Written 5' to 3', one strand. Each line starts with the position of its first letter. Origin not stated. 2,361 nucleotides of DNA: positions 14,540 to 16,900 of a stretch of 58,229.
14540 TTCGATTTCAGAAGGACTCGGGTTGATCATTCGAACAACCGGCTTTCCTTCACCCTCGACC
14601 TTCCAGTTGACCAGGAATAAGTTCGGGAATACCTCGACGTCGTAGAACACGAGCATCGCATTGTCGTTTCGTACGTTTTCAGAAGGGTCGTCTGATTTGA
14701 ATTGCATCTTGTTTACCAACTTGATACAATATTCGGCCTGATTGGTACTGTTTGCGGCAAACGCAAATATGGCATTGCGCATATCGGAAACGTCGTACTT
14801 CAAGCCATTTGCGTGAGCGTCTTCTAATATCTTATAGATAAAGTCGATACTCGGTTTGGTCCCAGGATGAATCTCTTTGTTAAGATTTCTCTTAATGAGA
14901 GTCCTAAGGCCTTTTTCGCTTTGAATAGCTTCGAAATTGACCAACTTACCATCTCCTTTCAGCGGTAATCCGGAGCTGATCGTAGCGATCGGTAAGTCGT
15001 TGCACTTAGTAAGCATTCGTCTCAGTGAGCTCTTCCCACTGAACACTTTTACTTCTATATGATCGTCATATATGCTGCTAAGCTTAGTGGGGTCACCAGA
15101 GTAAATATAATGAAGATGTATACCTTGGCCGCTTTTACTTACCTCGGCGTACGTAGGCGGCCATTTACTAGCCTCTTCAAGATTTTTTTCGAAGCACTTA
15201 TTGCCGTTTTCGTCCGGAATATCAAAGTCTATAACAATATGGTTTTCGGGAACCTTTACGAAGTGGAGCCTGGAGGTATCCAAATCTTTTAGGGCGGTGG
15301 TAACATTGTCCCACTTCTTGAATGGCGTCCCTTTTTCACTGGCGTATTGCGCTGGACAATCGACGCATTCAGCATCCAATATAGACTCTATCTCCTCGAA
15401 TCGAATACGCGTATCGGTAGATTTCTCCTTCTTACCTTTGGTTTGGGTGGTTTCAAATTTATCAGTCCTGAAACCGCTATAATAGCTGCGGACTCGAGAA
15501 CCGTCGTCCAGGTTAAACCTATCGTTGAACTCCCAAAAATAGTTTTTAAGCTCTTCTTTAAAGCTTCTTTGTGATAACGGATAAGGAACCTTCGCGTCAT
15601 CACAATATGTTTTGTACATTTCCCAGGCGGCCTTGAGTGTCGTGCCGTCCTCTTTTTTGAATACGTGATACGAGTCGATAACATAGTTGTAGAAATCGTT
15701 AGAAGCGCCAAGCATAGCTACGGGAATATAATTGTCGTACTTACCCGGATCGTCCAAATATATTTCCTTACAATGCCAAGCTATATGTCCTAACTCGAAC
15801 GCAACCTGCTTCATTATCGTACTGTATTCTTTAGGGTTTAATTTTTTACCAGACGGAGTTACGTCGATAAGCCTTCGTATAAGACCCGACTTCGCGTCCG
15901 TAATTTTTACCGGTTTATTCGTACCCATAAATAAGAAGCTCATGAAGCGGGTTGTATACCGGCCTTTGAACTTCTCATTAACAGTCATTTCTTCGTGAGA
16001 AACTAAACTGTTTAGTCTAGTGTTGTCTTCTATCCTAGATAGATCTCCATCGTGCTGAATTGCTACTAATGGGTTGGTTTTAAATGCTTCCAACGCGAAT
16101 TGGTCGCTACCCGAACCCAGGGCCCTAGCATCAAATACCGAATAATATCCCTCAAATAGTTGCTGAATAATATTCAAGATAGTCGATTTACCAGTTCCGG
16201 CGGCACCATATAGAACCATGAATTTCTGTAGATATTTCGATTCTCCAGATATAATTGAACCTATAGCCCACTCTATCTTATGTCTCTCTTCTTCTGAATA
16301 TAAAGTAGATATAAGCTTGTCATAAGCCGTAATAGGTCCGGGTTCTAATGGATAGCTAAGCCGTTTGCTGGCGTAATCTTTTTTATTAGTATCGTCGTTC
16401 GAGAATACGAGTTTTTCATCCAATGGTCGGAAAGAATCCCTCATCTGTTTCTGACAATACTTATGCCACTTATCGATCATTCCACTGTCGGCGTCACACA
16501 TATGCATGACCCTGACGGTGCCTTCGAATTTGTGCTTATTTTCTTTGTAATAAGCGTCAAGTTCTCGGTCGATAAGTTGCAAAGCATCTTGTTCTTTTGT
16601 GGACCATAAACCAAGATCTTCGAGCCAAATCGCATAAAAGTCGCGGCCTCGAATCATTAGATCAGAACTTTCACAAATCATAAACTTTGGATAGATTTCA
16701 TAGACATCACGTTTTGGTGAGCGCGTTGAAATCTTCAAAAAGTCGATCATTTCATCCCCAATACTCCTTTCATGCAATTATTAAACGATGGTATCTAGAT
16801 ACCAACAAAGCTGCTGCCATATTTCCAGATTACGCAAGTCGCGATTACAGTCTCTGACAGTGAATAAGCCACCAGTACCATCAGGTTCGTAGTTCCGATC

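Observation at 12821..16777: Single 1318-aa polypeptide combining SF3 helicase, AEP primase and family B DNA polymerase in an unusual order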

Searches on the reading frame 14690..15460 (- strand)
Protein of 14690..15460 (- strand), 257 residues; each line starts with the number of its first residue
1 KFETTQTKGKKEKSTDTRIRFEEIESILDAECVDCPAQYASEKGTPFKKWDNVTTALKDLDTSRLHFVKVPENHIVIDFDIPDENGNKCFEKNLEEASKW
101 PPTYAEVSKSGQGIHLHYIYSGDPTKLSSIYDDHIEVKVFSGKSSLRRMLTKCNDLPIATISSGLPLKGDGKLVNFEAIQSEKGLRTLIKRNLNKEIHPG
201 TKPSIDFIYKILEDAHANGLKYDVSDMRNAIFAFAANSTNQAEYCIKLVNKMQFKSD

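Call 26: find_homologous_proteins(query=window:14690-15460:-, max_evalue=0.001)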
Query window:14690-15460:- (257 aa): 336 proteins with E <= 0.001 among 599 candidates; the best 120 are listed.
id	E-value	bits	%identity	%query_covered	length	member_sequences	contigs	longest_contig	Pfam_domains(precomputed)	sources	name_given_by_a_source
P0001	6.0e-128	444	79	96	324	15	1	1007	-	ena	-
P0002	9.1e-124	430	75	100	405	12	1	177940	-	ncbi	-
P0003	2.1e-122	425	74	98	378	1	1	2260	-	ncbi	-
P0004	1.1e-121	423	77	93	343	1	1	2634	-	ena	-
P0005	1.3e-120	420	77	93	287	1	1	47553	-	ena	-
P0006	5.5e-119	414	77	93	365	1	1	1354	-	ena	-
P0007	3.0e-115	402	72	93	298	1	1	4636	-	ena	-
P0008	1.6e-114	400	76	90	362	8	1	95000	-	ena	-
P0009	2.5e-114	399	71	96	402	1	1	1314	-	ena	-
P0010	1.6e-113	396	69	100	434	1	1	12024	-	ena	-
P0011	1.0e-112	394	73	93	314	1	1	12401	-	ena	-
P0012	1.5e-112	393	78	83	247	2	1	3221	-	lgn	-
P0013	2.6e-110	386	74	92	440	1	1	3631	-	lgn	-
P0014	1.9e-107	376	83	77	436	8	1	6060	-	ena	-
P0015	5.6e-106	372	70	92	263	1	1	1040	-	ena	-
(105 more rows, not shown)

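Call 28: search_solved_structures(query=A1, max_evalue=10, show_alignments=3)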
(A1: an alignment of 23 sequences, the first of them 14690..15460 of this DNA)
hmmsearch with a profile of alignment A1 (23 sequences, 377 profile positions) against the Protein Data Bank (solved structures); distinct sequences matched with E-value up to 10: 0.

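Call 44: predict_structure(alignment_id=A2)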
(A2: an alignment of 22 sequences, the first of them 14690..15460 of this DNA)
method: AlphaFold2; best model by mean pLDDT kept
length: 257 residues; sequences in the alignment: 22
mean_pLDDT: 88.3   pTM: 0.62
mean pLDDT of the five models: 88.3, 86.7, 86.3, 85.8, 85.5
residues with pLDDT >= 90: 186; 70-90: 43; 50-70: 9; < 50: 19
segments of 3 or more residues with pLDDT < 50: 1-16, 171-173
pLDDT, mean of each block of 10 residues (from residue 1): 34 57 95 97 94 97 97 97 92 95 96 97 91 91 92 97 82 56 92 87 93 91 97 91 94 95
secondary structure, 60 per line:
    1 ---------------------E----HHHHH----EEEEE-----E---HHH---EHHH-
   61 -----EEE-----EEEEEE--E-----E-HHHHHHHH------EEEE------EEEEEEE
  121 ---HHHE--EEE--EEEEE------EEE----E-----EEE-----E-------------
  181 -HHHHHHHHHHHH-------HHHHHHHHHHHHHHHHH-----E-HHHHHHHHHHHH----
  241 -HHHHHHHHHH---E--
elements in order: H27-31 E36-40 E66-68 E74-79 H90-97 E104-107 E114-120 E130-132 E135-139 E146-148 E159-161 H182-193 H201-217 H225-236 H242-251

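Call 46: find_encoding_contigs(protein=P0002, flank=6000, max_places=3)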
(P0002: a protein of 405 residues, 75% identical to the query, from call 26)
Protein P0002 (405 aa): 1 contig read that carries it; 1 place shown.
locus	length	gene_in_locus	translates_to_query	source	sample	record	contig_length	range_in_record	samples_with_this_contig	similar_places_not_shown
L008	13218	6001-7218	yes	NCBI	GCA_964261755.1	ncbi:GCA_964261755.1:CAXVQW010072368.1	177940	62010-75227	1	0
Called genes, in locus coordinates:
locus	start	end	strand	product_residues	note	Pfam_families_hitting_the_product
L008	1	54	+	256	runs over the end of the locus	PF19880:DUF6353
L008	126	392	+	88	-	-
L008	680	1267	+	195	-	-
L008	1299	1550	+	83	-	PF11753:DUF3310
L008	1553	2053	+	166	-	PF19880:DUF6353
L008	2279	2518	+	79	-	PF19880:DUF6353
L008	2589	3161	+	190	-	PF07486:Hydrolase_2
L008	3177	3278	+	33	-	-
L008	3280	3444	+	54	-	-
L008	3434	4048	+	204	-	-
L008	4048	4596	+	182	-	-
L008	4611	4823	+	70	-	-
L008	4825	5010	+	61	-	-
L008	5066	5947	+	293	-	PF19263:DUF5906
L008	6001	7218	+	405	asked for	-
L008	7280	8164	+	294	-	-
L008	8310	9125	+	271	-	-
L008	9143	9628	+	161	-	PF24083:Phage_ssDNA_bind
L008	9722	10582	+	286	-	PF02384:N6_Mtase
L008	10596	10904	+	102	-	-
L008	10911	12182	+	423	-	-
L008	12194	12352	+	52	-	-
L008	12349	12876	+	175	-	PF18907:DUF5662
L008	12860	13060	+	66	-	-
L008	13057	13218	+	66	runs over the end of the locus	PF21847:DUF6906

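Call 47: fold_search(model_id=the predicted structure, library=pdb)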
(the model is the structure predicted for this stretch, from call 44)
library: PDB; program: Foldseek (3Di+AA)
matches with E <= 10: 377; with E <= 0.001: 10
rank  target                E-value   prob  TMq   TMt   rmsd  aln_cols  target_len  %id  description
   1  9aam_MODEL_1_B        2.3e-05  1.00  0.37  0.30  13.2       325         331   12  Integrated Structure of pRN1 DNA Primase in Complex with the First Two Base Pairs  (released 2026-03-25)
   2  3m1m                  3.2e-05  1.00  0.35  0.29  16.8       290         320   13  Crystal structure of the primase-polymerase from Sulfolobus islandicus (released 2010-06-16)
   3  6jop                  3.6e-05  1.00  0.29  0.27  12.3       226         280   18  Crystal structures of phage NrS-1 N300-dNTPs-Mg2+ complex provide molecular mechanisms for substrate specificity (released 2019-06-26)
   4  6jon                  6.8e-05  1.00  0.36  0.33  11.6       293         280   15  Crystal structures of phage NrS-1 N300-dNTPs-Mg2+ complex provide molecular mechanisms for substrate specificity (released 2019-06-26)
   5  6a9w                  1.2e-04  1.00  0.37  0.34  11.3       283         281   17  Structure of the bifunctional DNA primase-polymerase from phage NrS-1 (released 2019-03-13)
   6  1ro0                  1.7e-04  1.00  0.33  0.39   6.8       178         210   13  Bifunctional DNA primase/polymerase domain of ORF904 from the archaeal plasmid pRN1- Triple mutant F50M/L107M/L110M SeMe (released 2004-01-27)
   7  7rr3                  2.1e-04  0.97  0.25  0.23  14.3       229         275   16  Structure of Deep-Sea Phage NrS-1 Primase-Polymerase N300 in complex with calcium and ddCTP (released 2022-01-12)
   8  1rni                  2.4e-04  1.00  0.33  0.39   6.3       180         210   14  Bifunctional DNA primase/polymerase domain of ORF904 from the archaeal plasmid pRN1 (released 2004-01-27)
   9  7rr4                  2.7e-04  0.99  0.35  0.33  11.4       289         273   17  Structure of Deep-Sea Phage NrS-1 Primase-Polymerase N300 in complex with magnesium and pyrophosphate (released 2022-01-12)
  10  6k9a                  3.3e-04  0.99  0.30  0.28  11.8       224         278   19  The complex of NrS-1 N terminal domain (1-305) with dGTP (released 2020-06-17)
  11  9k7w_D                2.4e-01  0.28  0.16  0.33   8.3        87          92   11  Crystal structure of designed nickel-induced homotrimer C3-Ni1-HH*3-18 (released 2025-10-29)
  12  9qvs                  2.9e-01  0.05  0.15  0.13  15.4       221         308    9  Crystal structure of the CtaG_D144N variant from Ruminiclostridium cellulolyticum (P2(1)-small) (released 2025-10-01)
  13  1svc_P                3.1e-01  0.02  0.10  0.10  18.2       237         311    9  NFKB P50 HOMODIMER BOUND TO DNA (released 1996-06-10)
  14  4fxf_D                3.3e-01  0.02  0.11  0.08  16.1       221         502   13  Structure of M2 pyruvate kinase in complex with phenylalanine (released 2013-03-27)
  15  8eu4_F                4.8e-01  0.04  0.13  0.09  13.7       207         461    9  Escherichia coli pyruvate kinase A301S (released 2023-01-18)
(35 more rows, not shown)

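Call 57: search_protein_representatives(protein=window:14690-15460:-)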
Query: 257 residues. Proteins with E-value up to 0.001 (for the whole library): 482; up to 1e-10: 374; up to 1e-30: 230. The best 150 are listed.
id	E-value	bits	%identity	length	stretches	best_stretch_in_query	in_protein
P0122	2.8e-108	377.5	67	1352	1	9-257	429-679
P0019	1.8e-100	351.9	82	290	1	66-256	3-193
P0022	3.1e-99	347.9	80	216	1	68-256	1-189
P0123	3.3e-97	341.2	60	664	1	10-257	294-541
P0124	1.9e-92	325.6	63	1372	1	12-256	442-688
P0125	5.5e-92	324.1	66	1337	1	18-256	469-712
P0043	1.1e-91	323.1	72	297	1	17-218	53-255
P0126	4.4e-91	321.1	61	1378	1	22-257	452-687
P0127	1.7e-90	319.2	58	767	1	2-257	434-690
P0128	7.9e-89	313.7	59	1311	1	12-257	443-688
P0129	1.4e-86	306.4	60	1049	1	17-256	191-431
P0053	1.6e-86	306.2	59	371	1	1-256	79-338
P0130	5.4e-86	304.5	57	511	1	7-256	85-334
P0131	9.7e-86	303.6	60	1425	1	10-257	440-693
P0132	5.8e-85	301.1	59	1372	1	16-257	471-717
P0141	2.7e-81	289.1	55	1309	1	20-257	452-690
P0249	1.8e-61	224.1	48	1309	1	13-256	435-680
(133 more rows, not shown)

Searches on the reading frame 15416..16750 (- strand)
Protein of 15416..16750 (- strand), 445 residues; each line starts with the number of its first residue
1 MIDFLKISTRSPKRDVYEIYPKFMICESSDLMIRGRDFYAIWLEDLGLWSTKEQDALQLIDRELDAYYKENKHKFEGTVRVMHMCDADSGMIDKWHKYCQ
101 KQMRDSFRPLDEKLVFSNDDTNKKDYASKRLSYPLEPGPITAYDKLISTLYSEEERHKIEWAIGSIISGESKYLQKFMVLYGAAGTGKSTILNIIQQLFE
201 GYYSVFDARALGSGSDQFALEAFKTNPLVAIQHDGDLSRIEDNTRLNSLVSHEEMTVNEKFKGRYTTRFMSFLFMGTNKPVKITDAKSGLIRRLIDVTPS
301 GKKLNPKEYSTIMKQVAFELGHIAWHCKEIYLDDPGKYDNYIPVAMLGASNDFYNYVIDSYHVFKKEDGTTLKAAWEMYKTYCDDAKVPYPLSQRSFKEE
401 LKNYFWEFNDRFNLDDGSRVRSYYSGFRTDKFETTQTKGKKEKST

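Call 66: find_homologous_proteins(query=window:15416-16750:-, max_evalue=0.00001)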
Query window:15416-16750:- (445 aa): 1296 proteins with E <= 0.00001 among 5573 candidates; the best 120 are listed.
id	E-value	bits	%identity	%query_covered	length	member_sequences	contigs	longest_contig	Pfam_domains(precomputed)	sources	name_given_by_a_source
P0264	2.9e-247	839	81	99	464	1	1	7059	PF19263.6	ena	-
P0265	8.7e-244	827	80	99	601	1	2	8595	PF19263.6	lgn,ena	-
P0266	2.5e-237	806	79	100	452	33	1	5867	PF19263.6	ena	-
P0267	9.6e-237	804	79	100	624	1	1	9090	PF19263.6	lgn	-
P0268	1.3e-236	804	79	99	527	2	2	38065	PF19263.6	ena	-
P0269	3.7e-236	802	79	100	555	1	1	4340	PF19263.6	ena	-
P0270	2.5e-235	800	78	100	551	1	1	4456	PF19263.6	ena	-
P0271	4.0e-235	799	79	100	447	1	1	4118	PF19263.6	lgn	-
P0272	1.2e-234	797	79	98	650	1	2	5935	PF19263.6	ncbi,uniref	ncbi:DUF5906 domain-containing protein, partial [Bacteroides acidifaciens]|uniref:DUF5906 domain-con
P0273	1.2e-234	797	79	98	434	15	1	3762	PF19263.6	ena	-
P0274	1.2e-234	797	78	97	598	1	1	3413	PF19263.6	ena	-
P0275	3.3e-234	796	79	98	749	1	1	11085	PF19263.6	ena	-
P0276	4.2e-234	796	79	99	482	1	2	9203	PF19263.6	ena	-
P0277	7.0e-234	795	78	100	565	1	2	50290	PF19263.6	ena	-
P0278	8.2e-234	795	78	100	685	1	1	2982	PF19263.6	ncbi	-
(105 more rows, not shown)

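Call 76: predict_structure(alignment_id=A4)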
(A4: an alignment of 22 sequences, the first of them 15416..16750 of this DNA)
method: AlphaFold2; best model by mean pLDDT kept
length: 445 residues; sequences in the alignment: 22
mean_pLDDT: 59.0   pTM: 0.44
mean pLDDT of the five models: 59.0, 58.2, 54.9, 48.0, 43.7
residues with pLDDT >= 90: 19; 70-90: 162; 50-70: 89; < 50: 175
segments of 3 or more residues with pLDDT < 50: 26-40, 87-93, 99-117, 120-129, 171-174, 183-185, 201-292, 344-351, 433-445
pLDDT, mean of each block of 10 residues (from residue 1): 70 84 53 37 53 67 88 85 59 49 33 42 42 79 90 88 73 53 57 69 37 33 29 25 26 25 30 31 32 59 80 88 90 79 45 64 72 83 66 71 81 80 76 37 34
secondary structure, 60 per line:
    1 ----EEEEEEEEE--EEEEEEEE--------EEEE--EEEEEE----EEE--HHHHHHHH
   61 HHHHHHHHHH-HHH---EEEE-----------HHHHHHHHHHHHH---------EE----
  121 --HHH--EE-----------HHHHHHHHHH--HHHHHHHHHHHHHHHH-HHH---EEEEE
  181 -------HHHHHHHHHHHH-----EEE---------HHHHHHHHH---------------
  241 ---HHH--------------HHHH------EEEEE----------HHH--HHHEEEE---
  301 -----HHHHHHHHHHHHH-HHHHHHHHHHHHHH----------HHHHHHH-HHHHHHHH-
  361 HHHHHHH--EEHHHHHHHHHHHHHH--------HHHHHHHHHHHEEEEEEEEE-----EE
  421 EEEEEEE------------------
elements in order: E5-13 E16-23 E32-35 E38-43 E48-50 H53-70 E78-81 H93-105 H141-150 H153-168 E176-180 H188-199 E205-207 H217-225 H261-264 E271-275 E294-297 H306-318 H320-333 H344-350 H352-359 H361-367 H372-385 H394-404 E405-413 E419-427

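Call 78: fold_search(model_id=the predicted structure, library=pdb)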
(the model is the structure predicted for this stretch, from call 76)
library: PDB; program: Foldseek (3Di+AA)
matches with E <= 10: 141; with E <= 0.001: 0
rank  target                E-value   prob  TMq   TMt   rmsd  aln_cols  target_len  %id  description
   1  8ww7_D                2.6e-03  0.97  0.36  0.21  16.7       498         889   13  Structure of AMPPNP-Form AsfvPrimPol Dodecamer (released 2025-04-30)
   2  8iqi_C                5.0e-03  0.93  0.35  0.20  17.6       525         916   14  Structure of Full-Length AsfvPrimPol in Complex-Form (released 2023-07-26)
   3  8iqi_F                6.3e-03  0.89  0.33  0.19  17.1       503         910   12  Structure of Full-Length AsfvPrimPol in Complex-Form (released 2023-07-26)
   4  8iqh_A                8.8e-03  0.87  0.33  0.20  14.6       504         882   15  Structure of Full-Length AsfvPrimPol in Apo-Form (released 2023-07-26)
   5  8iqi_B                1.2e-02  0.84  0.34  0.19  16.4       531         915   13  Structure of Full-Length AsfvPrimPol in Complex-Form (released 2023-07-26)
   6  8iqh_D                1.3e-02  0.82  0.33  0.19  17.2       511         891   14  Structure of Full-Length AsfvPrimPol in Apo-Form (released 2023-07-26)
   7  9iwa_C                1.5e-02  0.72  0.33  0.20  17.3       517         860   13  Structure of apo AsfvPrimPol with dodecamer (released 2025-12-24)
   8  8wvz_E                2.1e-02  0.77  0.35  0.21  17.8       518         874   14  Structure of ADP-Form AsfvPrimPol Hexamer (released 2024-10-30)
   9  8iqh_H                2.2e-02  0.77  0.34  0.20  16.3       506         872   13  Structure of Full-Length AsfvPrimPol in Apo-Form (released 2023-07-26)
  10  9iwa_D                2.2e-02  0.72  0.33  0.20  15.1       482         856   13  Structure of apo AsfvPrimPol with dodecamer (released 2025-12-24)
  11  8iqh_B                3.1e-02  0.69  0.34  0.20  16.9       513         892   13  Structure of Full-Length AsfvPrimPol in Apo-Form (released 2023-07-26)
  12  9ivf_C                3.7e-02  0.87  0.33  0.25  12.0       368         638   15  Structure of Full-Length AsfvPrimPol with polyT DNA (released 2025-12-24)
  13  8ww8_A                3.9e-02  0.60  0.33  0.20  16.6       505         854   13  Structure of Apo-Form AsfvPrimPol Hexamer (released 2025-04-30)
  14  8iqh_C                5.5e-02  0.57  0.34  0.20  17.2       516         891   14  Structure of Full-Length AsfvPrimPol in Apo-Form (released 2023-07-26)
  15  2qby_B                1.2e-01  0.41  0.12  0.14  16.0       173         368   16  Crystal structure of a heterodimer of Cdc6/Orc1 initiators bound to origin DNA (from S. solfataricus) (released 2007-09-11)
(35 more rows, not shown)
